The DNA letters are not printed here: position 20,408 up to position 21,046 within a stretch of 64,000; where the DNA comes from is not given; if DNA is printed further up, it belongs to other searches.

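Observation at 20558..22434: Carboxyltransferase + small biotinyl protein, translationally coupled, without biotin carboxylase or Na+ pump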

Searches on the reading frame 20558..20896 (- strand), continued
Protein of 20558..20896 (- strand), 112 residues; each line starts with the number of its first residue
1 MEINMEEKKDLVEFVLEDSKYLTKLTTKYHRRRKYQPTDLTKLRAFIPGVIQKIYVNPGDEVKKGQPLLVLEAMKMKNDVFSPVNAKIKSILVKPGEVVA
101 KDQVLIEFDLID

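Call 29: find_encoding_contigs(protein=P0103, flank=8000, max_places=1)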
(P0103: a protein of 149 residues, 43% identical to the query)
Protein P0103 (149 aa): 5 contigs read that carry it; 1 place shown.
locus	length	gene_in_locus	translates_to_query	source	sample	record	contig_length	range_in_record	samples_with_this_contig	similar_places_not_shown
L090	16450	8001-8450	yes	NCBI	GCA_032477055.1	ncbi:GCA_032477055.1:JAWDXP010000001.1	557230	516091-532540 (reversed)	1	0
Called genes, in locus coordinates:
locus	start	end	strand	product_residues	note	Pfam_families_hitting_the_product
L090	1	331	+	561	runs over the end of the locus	-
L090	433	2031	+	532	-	PF00884:Sulfatase, PF01663:Phosphodiest (faint), PF16347:SGSH_C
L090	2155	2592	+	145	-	PF08327:AHSA1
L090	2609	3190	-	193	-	PF12464:Mac, PF25084:LbH_EIF2B (faint), PF25087:GMPPB_C (faint), PF00132:Hexapep, PF14602:Hexapep_2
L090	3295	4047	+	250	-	PF13539:Peptidase_M15_4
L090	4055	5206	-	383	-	PF14501:HATPase_c_5 (faint), PF02518:HATPase_c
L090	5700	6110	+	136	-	PF00903:Glyoxalase, PF13669:Glyoxalase_4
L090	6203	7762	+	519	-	PF01039:Carboxyl_trans, PF03255:ACCA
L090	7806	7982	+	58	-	-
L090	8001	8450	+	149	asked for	PF25984:BSH_YknX (faint), PF25917:BSH_RND, PF25973:BSH_CzcB (faint), PF00364:Biotin_lipoyl, PF13375:RnfC_N (faint)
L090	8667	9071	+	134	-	-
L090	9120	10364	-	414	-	PF12704:MacB_PCD, PF02687:FtsX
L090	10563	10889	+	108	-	-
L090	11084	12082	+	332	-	-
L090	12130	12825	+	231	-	PF02224:Cytidylate_kin, PF13189:Cytidylate_kin2 (faint)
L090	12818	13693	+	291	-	PF02401:LYTB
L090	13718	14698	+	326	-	PF00365:PFK, PF01513:NAD_kinase (faint)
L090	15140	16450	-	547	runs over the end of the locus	PF05681:Fumerase, PF05683:Fumerase_C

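Call 47: predict_structure(alignment_id=A1)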
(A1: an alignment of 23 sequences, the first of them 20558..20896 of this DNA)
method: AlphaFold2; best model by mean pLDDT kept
length: 112 residues; sequences in the alignment: 23
mean_pLDDT: 88.2   pTM: 0.62
mean pLDDT of the five models: 88.2, 87.0, 86.9, 86.6, 86.2
residues with pLDDT >= 90: 72; 70-90: 27; 50-70: 11; < 50: 2
segments of 3 or more residues with pLDDT < 50: none
pLDDT, mean of each block of 10 residues (from residue 1): 58 89 86 72 94 97 96 93 95 97 95 80
secondary structure, 60 per line:
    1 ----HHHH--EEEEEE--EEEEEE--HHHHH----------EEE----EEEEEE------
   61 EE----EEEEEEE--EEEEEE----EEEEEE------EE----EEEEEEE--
elements in order: H5-8 E11-16 E19-24 H27-31 E42-44 E49-54 E67-73 E76-81 E86-91 E104-110
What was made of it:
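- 20558..20884 (-): Small biotin carrier, 108 aa (112 aa if started at the overlapping ATG 20896). It consists of an N-terminal beta-hairpin, a short helix, a short conserved basic linker and a biotinyl domain. The AF2 model has pLDDT 88 (call 47).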

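Call 49: fold_search(model_id=the predicted structure, library=pdb)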
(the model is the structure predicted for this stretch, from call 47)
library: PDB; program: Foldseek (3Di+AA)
matches with E <= 10: 559; with E <= 0.001: 104
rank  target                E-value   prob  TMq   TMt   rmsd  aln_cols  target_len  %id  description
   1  5vyz_C                9.9e-08  1.00  0.63  0.07  11.6       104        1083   29  Crystal structure of Lactococcus lactis pyruvate carboxylase in complex with cyclic-di-AMP (released 2017-08-16)
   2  5vyz_A                9.9e-08  1.00  0.62  0.06  11.8       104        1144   29  Crystal structure of Lactococcus lactis pyruvate carboxylase in complex with cyclic-di-AMP (released 2017-08-16)
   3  5vyz_D                1.2e-07  1.00  0.63  0.06  11.5       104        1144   29  Crystal structure of Lactococcus lactis pyruvate carboxylase in complex with cyclic-di-AMP (released 2017-08-16)
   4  5gu8                  1.4e-07  1.00  0.59  0.93   0.8        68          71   48  Structure of biotin carboxyl carrier protein from pyrococcus horikoshi OT3 (delta N79) wild type (released 2017-08-30)
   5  4hnv_B                1.4e-07  1.00  0.62  0.07  12.5       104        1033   27  Crystal structure of R54E mutant of S. aureus Pyruvate carboxylase (released 2013-01-16)
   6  5vz0_A                2.0e-07  1.00  0.63  0.06  11.9       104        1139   29  Crystal structure of Lactococcus lactis pyruvate carboxylase G746A mutant in complex with cyclic-di-AMP (released 2017-08-16)
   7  3hb9_B                2.5e-07  1.00  0.62  0.07  12.5        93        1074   29  Crystal Structure of S. aureus Pyruvate Carboxylase A610T Mutant (released 2009-06-30)
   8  5vyz_B                3.2e-07  1.00  0.63  0.06  11.5       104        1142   29  Crystal structure of Lactococcus lactis pyruvate carboxylase in complex with cyclic-di-AMP (released 2017-08-16)
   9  5vz0_B                3.4e-07  1.00  0.63  0.06  11.6       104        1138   29  Crystal structure of Lactococcus lactis pyruvate carboxylase G746A mutant in complex with cyclic-di-AMP (released 2017-08-16)
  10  3hbl_B                3.4e-07  1.00  0.62  0.07  12.5       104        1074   26  Crystal Structure of S. aureus Pyruvate Carboxylase T908A Mutant (released 2009-06-30)
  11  5vz0_C                4.0e-07  1.00  0.63  0.07  11.6       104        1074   29  Crystal structure of Lactococcus lactis pyruvate carboxylase G746A mutant in complex with cyclic-di-AMP (released 2017-08-16)
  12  3bg5_B                4.0e-07  1.00  0.62  0.07  12.5       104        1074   26  Crystal Structure of Staphylococcus Aureus Pyruvate Carboxylase (released 2008-02-26)
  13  3hb9_A                4.7e-07  1.00  0.62  0.06  12.6        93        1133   30  Crystal Structure of S. aureus Pyruvate Carboxylase A610T Mutant (released 2009-06-30)
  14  5vz0_D                5.0e-07  1.00  0.63  0.06  11.7       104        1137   29  Crystal structure of Lactococcus lactis pyruvate carboxylase G746A mutant in complex with cyclic-di-AMP (released 2017-08-16)
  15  2d5d_A                6.2e-07  1.00  0.59  0.94   0.8        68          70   48  Structure of Biotin Carboxyl Carrier Protein (74Val start) from Pyrococcus horikoshi OT3 Ligand Free Form II (released 2006-05-01)
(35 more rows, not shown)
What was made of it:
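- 20558..20884 (-): Foldseek aligns the full length with the last PT/BT hairpin + BCCP of PC and PCC-alpha (call 49).
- On Biotinyl carrier domain (PF00364) competent for biotinylation: The domain is modelled at pLDDT 93-97 and superposes on the P. horikoshii BCCP at 0.8 A rmsd (calls 47, 49).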

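Call 56: find_homologous_proteins(query=L057:6356-7906:+, max_evalue=1e-100)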
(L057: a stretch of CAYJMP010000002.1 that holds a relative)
Query L057:6356-7906:+ (516 aa): 8000 proteins with E <= 1e-100 among 8000 candidates; the best 120 are listed.
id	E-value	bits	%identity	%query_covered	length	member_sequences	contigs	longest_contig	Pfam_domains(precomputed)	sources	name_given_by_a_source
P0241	0.0e+0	1094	93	100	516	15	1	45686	PF01039.28,PF03255.20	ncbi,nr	ncbi:MAG TPA: acyl-CoA carboxylase subunit beta [bacterium]|nr:acyl-CoA carboxylase subunit beta [ba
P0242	0.0e+0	1062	88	100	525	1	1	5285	PF01039.28,PF03255.20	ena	-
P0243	0.0e+0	1061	89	100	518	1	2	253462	PF01039.28,PF03255.20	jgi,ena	jgi:propionyl-CoA carboxylase beta chain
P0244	0.0e+0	1044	88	100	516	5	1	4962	PF01039.28,PF03255.20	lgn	-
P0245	0.0e+0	1023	85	100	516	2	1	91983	PF01039.28,PF03255.20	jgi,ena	-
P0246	0.0e+0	1023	86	100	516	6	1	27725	PF01039.28,PF03255.20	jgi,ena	-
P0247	0.0e+0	1020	86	100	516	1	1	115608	PF01039.28,PF03255.20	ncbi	ncbi:MAG: acyl-CoA carboxylase subunit beta [Candidatus Zixiibacteriota bacterium]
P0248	0.0e+0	1014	85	100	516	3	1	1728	PF01039.28,PF03255.20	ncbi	ncbi:MAG: acyl-CoA carboxylase subunit beta [Candidatus Zixiibacteriota bacterium]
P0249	3.7e-297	1004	85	100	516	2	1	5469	PF01039.28,PF03255.20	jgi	jgi:propionyl-CoA carboxylase beta chain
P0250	5.1e-293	990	83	100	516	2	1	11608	PF01039.28,PF03255.20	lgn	-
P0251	1.5e-292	989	84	100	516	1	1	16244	PF01039.28,PF03255.20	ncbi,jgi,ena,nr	ncbi:MAG TPA: acyl-CoA carboxylase subunit beta [Acidobacteriota bacterium]|nr:acyl-CoA carboxylase 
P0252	2.4e-291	985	83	100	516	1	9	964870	PF01039.28,PF03255.20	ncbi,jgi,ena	ncbi:MAG TPA: acyl-CoA carboxylase subunit beta [candidate division Zixibacteria bacterium]|jgi:prop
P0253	3.5e-283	958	81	100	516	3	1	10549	PF01039.28,PF03255.20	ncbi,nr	ncbi:MAG: methylmalonyl-CoA carboxyltransferase [candidate division Zixibacteria bacterium]|nr:methy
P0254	2.4e-267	906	77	100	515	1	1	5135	PF01039.28,PF03255.20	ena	-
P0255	1.4e-265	900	75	99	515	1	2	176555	PF01039.28,PF03255.20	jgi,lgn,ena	-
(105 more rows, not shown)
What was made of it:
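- Tried and rejected: I searched with the L057 CT and looked for hits on the 2,660,650-bp contig (call 56).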

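Call 60: search_protein_families(library=pfam, proteins=[L062:9349-9744:+, L090:7806-7982:+], max_evalue=1)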
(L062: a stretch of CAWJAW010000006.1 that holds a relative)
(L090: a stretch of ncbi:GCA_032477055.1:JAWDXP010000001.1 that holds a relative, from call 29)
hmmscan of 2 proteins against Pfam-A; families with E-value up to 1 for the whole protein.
L062:9349-9744:+ (131 aa): 0 families

L090:7806-7982:+ (58 aa): 1 family
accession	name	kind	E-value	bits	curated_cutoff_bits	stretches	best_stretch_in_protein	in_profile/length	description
PF17526.7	DUF5448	-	0.053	14.2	25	1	14-49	36-71/118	Family of unknown function (DUF5448)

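Call 69: search_protein_families(library=ncbifam, proteins=[L076:9908-11440:+], max_evalue=1e-10)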
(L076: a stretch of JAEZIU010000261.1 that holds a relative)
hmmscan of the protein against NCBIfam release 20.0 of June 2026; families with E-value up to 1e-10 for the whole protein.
L076:9908-11440:+ (510 aa): 17 families
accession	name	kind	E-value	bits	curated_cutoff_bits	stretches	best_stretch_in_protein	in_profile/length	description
NF008985.0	PRK12331.1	equivalog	8.7e-261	865.4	718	1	1-452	1-452/465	oxaloacetate decarboxylase subunit alpha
NF006761.0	PRK09282.1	domain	2.3e-234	779.3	402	1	3-455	3-452/591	pyruvate carboxylase subunit B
TIGR01108.1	oadA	equivalog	7.7e-222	737.9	756.5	1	6-477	1-470/582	sodium-extruding oxaloacetate decarboxylase subunit alpha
NF010643.0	PRK14040.1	subfamily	1.4e-204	681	892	1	4-484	7-493/595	oxaloacetate decarboxylase subunit alpha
NF010644.0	PRK14041.1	equivalog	5.4e-204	678.1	734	1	4-450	3-446/467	pyruvate carboxylase subunit B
NF008984.0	PRK12330.1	equivalog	3.2e-181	603.5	827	1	4-450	6-455/500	methylmalonyl-CoA carboxytransferase subunit 5S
NF009231.0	PRK12581.1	equivalog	8.9e-173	575.1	954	1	4-444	13-453/468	oxaloacetate decarboxylase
NF010645.0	PRK14042.1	equivalog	2.1e-164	548.6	1182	1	3-447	3-444/596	pyruvate carboxylase subunit B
NF009554.0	PRK12999.1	equivalog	3.7e-122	409.2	965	1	4-444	534-992/1147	pyruvate carboxylase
TIGR01235.1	pyruv_carbox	equivalog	1.8e-111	373.5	1114.45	1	4-444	531-989/1143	pyruvate carboxylase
TIGR03217.1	4OH_2_O_val_ald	equivalog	2.6e-25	89.3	286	1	4-276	3-268/334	4-hydroxy-2-oxovalerate aldolase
NF006049.0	PRK08195.1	subfamily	1.4e-24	86.8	229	1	4-273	8-270/344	4-hyroxy-2-oxovalerate/4-hydroxy-2-oxopentanoic acid aldolase,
NF002085.0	PRK00915.1-2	subfamily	8.8e-17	61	517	1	156-268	156-269/504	2-isopropylmalate synthase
TIGR02090.1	LEU1_arch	subfamily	1.4e-16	60.6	484.75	1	153-268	140-256/363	isopropylmalate/citramalate/homocitrate synthases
TIGR02660.1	nifV_homocitr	equivalog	3.5e-15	56.2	462.9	1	142-269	130-258/365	homocitrate synthase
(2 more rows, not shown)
